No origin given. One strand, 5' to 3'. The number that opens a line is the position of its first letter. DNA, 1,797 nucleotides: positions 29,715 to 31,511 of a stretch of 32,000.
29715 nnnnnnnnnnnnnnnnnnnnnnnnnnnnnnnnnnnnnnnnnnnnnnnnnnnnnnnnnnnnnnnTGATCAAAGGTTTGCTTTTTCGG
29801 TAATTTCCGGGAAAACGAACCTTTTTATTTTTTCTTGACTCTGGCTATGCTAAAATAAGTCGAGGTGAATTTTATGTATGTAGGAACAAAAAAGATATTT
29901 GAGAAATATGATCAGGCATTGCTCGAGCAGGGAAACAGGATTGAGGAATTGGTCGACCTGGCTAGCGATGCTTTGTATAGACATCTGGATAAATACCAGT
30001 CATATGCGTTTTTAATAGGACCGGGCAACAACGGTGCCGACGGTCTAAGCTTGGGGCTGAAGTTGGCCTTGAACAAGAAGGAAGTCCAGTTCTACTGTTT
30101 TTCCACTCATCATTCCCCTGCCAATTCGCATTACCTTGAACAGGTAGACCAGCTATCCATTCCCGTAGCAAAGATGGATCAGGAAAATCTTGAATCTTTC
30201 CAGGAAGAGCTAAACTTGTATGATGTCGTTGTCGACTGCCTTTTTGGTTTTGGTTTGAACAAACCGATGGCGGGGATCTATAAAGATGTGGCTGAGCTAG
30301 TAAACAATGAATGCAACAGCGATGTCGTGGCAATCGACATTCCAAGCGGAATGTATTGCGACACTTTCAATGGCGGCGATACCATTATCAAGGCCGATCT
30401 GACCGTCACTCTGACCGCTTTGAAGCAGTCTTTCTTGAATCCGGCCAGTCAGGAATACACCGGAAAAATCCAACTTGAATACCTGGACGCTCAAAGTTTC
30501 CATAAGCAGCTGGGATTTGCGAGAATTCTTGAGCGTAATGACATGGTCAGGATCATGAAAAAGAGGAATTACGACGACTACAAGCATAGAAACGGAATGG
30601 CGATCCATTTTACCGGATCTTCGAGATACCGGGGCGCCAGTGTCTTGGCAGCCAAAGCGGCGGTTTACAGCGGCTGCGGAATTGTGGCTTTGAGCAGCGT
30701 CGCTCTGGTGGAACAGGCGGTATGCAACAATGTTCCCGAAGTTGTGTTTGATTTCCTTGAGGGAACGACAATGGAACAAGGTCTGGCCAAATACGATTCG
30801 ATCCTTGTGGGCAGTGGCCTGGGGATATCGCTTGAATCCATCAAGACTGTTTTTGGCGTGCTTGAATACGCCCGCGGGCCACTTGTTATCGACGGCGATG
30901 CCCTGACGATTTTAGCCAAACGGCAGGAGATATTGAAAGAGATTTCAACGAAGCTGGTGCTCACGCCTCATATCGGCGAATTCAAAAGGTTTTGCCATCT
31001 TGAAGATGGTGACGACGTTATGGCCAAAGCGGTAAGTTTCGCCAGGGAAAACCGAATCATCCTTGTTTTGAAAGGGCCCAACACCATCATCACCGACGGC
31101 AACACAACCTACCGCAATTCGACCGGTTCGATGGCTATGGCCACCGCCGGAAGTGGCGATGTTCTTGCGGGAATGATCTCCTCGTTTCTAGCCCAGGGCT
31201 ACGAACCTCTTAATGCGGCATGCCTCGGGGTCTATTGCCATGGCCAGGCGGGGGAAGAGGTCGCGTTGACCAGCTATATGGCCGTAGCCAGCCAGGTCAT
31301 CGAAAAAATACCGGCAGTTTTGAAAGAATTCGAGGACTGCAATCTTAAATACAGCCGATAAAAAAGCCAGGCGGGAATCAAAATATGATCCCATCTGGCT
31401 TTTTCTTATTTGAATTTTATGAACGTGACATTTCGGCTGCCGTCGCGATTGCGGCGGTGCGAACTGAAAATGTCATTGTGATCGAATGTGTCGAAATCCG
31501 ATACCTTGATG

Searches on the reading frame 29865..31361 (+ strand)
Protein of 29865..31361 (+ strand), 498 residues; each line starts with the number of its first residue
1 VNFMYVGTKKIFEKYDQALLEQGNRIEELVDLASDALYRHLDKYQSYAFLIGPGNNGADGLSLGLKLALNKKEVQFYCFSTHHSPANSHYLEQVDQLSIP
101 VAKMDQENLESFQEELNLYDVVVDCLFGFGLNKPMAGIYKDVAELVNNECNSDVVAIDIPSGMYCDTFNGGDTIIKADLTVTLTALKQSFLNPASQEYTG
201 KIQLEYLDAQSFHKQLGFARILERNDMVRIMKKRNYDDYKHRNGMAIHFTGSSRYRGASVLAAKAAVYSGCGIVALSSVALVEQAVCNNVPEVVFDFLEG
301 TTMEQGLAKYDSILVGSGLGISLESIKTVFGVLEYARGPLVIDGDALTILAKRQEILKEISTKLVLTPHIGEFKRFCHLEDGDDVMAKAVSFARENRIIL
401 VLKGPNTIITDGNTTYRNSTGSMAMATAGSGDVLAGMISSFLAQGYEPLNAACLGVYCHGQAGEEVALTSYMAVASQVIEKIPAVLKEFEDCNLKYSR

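Call 79: search_protein_families(library=pfam, proteins=[window:29865-31361:+], max_evalue=0.00001)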
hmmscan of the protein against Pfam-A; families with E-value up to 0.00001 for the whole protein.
window:29865-31361:+ (498 aa): 3 families
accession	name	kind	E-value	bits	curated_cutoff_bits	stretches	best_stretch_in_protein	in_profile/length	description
PF01256.23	Carb_kinase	-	3.1e-52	177.9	27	1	250-482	5-239/242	NAD(P)H-hydrate dehydratase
PF03853.21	YjeF_N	-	8.1e-29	101.2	24.9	1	33-188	12-168/169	YjeF-related protein N-terminus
PF02110.20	HK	-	5.7e-07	29.6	27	1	385-475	140-231/247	Hydroxyethylthiazole kinase family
